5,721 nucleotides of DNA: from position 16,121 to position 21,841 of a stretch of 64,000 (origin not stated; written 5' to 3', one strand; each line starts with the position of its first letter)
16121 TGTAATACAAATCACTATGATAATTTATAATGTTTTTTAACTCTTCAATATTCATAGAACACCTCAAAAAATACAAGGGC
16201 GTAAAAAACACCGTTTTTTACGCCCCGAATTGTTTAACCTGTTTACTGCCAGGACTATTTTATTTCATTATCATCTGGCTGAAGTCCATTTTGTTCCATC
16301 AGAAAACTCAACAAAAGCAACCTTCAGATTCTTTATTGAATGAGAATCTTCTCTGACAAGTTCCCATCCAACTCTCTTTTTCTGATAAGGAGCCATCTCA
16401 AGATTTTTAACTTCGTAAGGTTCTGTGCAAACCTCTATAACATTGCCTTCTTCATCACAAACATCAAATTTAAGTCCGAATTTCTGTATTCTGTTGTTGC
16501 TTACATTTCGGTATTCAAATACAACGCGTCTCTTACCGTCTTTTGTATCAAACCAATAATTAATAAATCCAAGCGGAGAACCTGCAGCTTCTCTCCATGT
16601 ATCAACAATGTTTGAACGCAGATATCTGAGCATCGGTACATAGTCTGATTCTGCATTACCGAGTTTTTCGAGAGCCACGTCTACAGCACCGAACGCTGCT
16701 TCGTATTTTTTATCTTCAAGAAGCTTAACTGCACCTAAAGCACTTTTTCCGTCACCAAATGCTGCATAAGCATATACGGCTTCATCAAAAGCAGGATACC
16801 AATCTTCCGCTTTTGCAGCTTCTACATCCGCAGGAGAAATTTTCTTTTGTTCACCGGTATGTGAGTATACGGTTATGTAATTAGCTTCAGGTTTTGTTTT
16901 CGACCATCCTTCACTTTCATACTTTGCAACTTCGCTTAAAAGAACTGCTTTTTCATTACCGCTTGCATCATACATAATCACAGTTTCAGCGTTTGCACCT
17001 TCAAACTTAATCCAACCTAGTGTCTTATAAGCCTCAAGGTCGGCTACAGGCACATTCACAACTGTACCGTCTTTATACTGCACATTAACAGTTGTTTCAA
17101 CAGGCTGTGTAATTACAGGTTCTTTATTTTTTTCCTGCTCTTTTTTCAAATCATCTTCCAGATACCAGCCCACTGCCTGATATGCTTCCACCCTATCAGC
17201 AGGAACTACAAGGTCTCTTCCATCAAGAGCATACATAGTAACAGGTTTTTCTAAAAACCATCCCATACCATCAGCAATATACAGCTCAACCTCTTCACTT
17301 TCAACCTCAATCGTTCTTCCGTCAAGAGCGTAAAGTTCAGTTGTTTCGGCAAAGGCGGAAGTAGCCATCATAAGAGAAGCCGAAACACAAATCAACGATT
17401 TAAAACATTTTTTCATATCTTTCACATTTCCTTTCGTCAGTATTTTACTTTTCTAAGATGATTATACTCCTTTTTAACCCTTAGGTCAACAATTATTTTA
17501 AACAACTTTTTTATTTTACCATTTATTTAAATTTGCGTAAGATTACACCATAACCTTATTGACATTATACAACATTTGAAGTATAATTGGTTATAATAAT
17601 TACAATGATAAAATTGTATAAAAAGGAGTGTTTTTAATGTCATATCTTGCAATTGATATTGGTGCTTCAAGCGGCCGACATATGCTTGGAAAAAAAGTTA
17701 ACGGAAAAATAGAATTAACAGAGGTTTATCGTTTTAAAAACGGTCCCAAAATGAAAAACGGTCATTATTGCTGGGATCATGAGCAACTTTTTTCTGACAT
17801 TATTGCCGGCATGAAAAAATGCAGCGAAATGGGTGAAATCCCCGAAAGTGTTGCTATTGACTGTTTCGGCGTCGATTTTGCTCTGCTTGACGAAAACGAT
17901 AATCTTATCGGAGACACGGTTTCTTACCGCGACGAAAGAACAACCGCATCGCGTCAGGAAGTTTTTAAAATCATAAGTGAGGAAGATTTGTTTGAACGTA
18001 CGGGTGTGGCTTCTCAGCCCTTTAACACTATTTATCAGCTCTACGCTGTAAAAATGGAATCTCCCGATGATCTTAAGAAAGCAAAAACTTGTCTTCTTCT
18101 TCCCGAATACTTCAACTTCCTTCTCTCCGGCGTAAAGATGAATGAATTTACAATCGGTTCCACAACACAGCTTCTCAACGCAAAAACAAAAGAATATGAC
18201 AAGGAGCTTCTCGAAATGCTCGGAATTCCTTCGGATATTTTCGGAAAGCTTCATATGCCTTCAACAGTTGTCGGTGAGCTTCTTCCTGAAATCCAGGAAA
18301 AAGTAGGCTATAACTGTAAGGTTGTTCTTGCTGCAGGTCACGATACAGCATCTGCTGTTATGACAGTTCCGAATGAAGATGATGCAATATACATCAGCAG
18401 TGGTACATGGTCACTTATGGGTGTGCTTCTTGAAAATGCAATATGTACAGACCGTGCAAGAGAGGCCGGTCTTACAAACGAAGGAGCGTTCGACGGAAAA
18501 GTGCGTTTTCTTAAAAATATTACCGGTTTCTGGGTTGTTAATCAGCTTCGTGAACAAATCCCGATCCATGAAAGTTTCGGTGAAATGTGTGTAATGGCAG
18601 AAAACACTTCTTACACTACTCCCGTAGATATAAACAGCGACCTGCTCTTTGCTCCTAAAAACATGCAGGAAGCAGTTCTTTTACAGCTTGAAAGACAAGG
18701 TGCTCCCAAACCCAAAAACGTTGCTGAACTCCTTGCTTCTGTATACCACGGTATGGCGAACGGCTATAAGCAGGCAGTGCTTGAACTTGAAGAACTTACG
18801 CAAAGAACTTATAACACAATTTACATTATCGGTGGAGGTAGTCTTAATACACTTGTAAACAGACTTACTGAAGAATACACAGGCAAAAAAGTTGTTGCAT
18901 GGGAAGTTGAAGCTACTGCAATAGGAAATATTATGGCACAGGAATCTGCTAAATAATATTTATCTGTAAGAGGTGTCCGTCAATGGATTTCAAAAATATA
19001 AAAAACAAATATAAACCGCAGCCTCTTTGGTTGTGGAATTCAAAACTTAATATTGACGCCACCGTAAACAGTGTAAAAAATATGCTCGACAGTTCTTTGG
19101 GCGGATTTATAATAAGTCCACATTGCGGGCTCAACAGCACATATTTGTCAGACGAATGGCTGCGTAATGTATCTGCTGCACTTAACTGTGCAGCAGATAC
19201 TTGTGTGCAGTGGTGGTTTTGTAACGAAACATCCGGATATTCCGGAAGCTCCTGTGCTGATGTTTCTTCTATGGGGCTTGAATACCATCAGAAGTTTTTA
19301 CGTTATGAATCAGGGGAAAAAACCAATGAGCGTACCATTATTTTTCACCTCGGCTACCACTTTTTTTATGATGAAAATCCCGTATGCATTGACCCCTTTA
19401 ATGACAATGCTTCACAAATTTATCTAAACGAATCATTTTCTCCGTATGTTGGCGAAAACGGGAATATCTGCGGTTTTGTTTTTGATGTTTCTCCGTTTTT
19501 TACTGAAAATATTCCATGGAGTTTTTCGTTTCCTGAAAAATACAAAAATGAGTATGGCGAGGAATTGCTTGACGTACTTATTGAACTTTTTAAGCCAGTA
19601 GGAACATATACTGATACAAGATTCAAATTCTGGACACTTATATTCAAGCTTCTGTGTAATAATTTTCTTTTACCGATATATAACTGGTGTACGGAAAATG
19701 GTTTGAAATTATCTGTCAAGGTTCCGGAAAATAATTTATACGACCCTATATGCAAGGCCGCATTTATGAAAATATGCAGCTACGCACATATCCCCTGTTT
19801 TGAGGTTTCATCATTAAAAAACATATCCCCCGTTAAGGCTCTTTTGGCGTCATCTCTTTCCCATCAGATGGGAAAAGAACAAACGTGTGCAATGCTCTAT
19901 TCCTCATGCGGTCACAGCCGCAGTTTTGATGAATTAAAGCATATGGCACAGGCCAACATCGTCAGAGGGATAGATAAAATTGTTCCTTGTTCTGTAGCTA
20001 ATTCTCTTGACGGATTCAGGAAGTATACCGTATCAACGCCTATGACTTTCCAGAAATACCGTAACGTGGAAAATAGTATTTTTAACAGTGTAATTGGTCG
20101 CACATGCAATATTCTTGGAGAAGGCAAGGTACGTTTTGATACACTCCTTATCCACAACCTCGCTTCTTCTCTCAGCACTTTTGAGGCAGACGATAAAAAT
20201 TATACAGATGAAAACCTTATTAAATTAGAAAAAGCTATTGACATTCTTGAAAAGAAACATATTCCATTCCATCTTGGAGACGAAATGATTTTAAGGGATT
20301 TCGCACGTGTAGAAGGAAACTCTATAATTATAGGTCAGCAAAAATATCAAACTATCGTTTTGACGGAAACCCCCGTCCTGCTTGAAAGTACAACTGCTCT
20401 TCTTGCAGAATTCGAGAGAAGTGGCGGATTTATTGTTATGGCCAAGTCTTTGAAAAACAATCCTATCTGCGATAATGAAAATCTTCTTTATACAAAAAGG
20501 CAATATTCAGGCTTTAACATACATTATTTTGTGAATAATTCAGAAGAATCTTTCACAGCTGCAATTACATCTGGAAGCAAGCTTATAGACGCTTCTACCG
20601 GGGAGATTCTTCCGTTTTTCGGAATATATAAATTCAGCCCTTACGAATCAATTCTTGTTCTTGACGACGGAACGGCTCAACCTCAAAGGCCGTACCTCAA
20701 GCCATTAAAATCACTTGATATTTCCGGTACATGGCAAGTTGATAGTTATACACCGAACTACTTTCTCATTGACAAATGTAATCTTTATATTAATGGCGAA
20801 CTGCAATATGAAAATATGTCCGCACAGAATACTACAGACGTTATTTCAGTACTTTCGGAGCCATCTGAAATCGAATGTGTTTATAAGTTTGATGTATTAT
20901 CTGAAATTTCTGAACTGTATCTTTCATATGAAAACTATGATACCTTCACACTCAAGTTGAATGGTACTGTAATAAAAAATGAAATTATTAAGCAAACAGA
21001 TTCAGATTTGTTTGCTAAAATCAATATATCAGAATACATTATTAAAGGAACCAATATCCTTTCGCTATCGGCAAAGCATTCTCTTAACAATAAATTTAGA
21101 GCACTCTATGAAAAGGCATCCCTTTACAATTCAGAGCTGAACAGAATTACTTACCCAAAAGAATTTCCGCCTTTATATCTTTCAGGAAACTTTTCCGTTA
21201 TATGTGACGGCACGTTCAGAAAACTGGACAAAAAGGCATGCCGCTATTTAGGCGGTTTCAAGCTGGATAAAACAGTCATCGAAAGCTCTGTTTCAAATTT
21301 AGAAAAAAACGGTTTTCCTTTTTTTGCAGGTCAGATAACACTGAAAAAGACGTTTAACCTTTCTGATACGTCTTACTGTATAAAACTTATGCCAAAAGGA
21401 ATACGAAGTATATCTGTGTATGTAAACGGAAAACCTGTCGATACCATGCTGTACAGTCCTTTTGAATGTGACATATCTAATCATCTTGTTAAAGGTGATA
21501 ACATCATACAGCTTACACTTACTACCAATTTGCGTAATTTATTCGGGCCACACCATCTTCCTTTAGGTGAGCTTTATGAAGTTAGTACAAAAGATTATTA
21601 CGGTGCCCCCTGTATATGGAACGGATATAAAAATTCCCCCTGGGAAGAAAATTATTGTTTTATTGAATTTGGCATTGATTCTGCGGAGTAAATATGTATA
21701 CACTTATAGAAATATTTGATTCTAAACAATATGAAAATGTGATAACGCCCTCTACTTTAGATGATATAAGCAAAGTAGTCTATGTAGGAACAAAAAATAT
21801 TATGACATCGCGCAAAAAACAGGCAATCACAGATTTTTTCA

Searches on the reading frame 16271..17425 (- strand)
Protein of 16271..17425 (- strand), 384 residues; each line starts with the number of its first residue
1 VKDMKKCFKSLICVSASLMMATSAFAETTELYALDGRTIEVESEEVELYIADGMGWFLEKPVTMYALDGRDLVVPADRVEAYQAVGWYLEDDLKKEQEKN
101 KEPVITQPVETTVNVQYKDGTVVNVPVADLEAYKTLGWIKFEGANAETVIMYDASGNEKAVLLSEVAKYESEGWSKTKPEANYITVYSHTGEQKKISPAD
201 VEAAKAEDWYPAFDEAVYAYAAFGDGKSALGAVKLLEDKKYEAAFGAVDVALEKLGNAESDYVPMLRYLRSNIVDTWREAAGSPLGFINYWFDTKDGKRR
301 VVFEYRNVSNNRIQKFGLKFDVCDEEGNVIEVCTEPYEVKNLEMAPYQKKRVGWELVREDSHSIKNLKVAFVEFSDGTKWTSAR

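Call 3: search_protein_families(library=pfam, proteins=[window:16271-17425:-], max_evalue=0.01)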
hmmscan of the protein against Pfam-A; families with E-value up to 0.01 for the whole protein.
window:16271-17425:- (384 aa): 1 family
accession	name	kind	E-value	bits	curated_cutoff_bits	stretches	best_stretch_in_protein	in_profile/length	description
PF25349.1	PH_PHS1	-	0.0045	17.1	27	1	296-335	95-133/145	Poor homologous synapsis protein PH domain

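Call 72: search_protein_families(library=pfam, proteins=[window:16271-17422:-], max_evalue=0.01)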
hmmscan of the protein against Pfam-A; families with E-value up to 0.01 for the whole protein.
window:16271-17422:- (383 aa): 1 family
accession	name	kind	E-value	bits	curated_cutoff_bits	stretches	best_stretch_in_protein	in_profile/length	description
PF25349.1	PH_PHS1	-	0.0045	17.1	27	1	295-334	95-133/145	Poor homologous synapsis protein PH domain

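Call 82: search_protein_families(library=ncbifam, proteins=[window:16271-17422:-], max_evalue=0.001)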
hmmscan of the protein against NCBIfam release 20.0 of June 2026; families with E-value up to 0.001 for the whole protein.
window:16271-17422:- (383 aa): 0 families

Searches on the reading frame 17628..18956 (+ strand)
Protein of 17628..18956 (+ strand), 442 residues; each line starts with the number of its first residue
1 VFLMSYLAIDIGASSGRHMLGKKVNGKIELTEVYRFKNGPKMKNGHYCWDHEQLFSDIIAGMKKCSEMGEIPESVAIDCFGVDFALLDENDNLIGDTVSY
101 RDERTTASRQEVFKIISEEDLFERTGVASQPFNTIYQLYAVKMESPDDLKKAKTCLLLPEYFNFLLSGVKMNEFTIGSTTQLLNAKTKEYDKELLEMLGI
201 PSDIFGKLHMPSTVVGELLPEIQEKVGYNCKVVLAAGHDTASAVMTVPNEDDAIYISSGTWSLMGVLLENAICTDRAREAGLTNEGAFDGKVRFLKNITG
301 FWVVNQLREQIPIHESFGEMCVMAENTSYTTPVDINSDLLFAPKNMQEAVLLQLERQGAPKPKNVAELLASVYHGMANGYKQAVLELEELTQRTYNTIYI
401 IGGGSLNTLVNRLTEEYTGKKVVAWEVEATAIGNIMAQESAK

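Call 3: search_protein_families(library=pfam, proteins=[window:17628-18956:+], max_evalue=0.01)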
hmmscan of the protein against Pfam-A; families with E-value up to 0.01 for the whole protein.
window:17628-18956:+ (442 aa): 2 families
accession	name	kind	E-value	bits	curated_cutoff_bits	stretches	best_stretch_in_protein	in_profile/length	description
PF00370.27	FGGY_N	-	1.9e-34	119.8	28.8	1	6-245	2-244/245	FGGY family of carbohydrate kinases, N-terminal domain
PF02782.22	FGGY_C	-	3.8e-20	72.9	27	1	255-438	2-194/198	FGGY family of carbohydrate kinases, C-terminal domain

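Call 82: search_protein_families(library=ncbifam, proteins=[window:17628-18953:+], max_evalue=0.001)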
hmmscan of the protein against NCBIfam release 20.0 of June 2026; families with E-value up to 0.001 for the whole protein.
window:17628-18953:+ (442 aa): 9 families
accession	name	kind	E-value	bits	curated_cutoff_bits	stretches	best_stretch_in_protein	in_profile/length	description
TIGR02627.1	rhamnulo_kin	equivalog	2.4e-132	441.7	527.95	1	7-438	1-431/454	rhamnulokinase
NF007925.0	PRK10640.1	equivalog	1.2e-105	353.8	639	1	4-438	4-437/489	rhamnulokinase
TIGR02628.1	fuculo_kin_coli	equivalog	2.7e-42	145.3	470.9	1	9-436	6-436/465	L-fuculokinase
TIGR01312.1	XylB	equivalog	5.1e-25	87.9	380.25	1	84-261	80-259/481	xylulokinase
TIGR01314.1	gntK_FGGY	equivalog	5.4e-14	51.6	648.55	1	7-237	3-236/505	gluconokinase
NF008187.0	PRK10939.1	equivalog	2.8e-12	46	528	1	86-256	90-263/521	autoinducer-2 kinase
TIGR01311.1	glycerol_kin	equivalog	2.9e-08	32.5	590.35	1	8-260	5-264/496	glycerol kinase GlpK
NF011601.0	PRK15027.1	equivalog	1.3e-07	30.5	912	1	53-250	47-244/484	xylulokinase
NF000756.0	PRK00047.1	subfamily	5.9e-05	21.5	498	1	168-251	178-259/502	glycerol kinase GlpK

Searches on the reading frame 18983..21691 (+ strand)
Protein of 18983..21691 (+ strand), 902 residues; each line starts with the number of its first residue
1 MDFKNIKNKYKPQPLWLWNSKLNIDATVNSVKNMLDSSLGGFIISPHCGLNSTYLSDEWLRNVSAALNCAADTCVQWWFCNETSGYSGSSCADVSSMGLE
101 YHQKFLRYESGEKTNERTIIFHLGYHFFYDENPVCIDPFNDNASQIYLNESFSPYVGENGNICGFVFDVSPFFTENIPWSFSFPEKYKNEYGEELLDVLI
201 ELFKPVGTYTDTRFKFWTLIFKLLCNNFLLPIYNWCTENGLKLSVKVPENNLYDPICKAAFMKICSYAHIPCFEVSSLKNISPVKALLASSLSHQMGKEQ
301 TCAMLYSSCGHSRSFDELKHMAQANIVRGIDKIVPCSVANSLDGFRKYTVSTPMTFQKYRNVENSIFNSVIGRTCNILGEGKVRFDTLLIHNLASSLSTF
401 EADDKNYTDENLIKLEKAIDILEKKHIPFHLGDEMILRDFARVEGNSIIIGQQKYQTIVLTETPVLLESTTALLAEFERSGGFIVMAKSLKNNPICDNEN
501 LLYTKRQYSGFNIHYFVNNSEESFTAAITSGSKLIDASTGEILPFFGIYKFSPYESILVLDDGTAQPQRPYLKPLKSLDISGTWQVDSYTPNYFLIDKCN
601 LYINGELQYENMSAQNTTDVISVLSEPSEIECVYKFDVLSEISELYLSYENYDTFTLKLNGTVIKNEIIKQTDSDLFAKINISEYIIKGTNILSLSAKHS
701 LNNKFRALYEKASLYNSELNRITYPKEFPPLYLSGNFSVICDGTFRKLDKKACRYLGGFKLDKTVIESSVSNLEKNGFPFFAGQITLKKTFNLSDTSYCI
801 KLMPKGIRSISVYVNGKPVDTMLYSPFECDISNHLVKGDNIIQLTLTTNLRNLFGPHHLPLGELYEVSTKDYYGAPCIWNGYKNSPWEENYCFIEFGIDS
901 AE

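Call 3: search_protein_families(library=pfam, proteins=[window:18983-21691:+], max_evalue=0.01)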
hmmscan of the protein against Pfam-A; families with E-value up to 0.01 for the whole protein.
window:18983-21691:+ (902 aa): 1 family
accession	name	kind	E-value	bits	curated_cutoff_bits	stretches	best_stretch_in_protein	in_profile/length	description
PF02837.24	Glyco_hydro_2_N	-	0.0052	17.2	28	0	778-844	60-131/169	Glycosyl hydrolases family 2, sugar binding domain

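Call 72: search_protein_families(library=pfam, proteins=[window:18983-21688:+], max_evalue=0.01)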
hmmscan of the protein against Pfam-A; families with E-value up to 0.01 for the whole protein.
window:18983-21688:+ (902 aa): 1 family
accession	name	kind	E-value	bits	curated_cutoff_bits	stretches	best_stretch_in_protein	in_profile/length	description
PF02837.24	Glyco_hydro_2_N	-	0.0052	17.2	28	0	778-844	60-131/169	Glycosyl hydrolases family 2, sugar binding domain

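Call 82: search_protein_families(library=ncbifam, proteins=[window:18983-21688:+], max_evalue=0.001)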
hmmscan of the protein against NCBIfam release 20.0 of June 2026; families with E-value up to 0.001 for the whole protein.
window:18983-21688:+ (902 aa): 2 families
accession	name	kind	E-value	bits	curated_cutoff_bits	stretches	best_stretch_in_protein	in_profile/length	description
NF045579.1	rhamnoside_JR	domain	3.9e-06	27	50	1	769-852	26-114/123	glycosylhydrolase-like jelly roll fold domain-containing protein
NF049897.1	AlphaRhamBT4145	equivalog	2.6e-05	22.4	1300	0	798-848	796-845/897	alpha-L-rhamnosidase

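Call 83: search_solved_structures(query=window:18983-21688:+, max_evalue=0.01)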
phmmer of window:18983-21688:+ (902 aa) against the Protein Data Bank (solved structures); distinct sequences matched with E-value up to 0.01: 0.
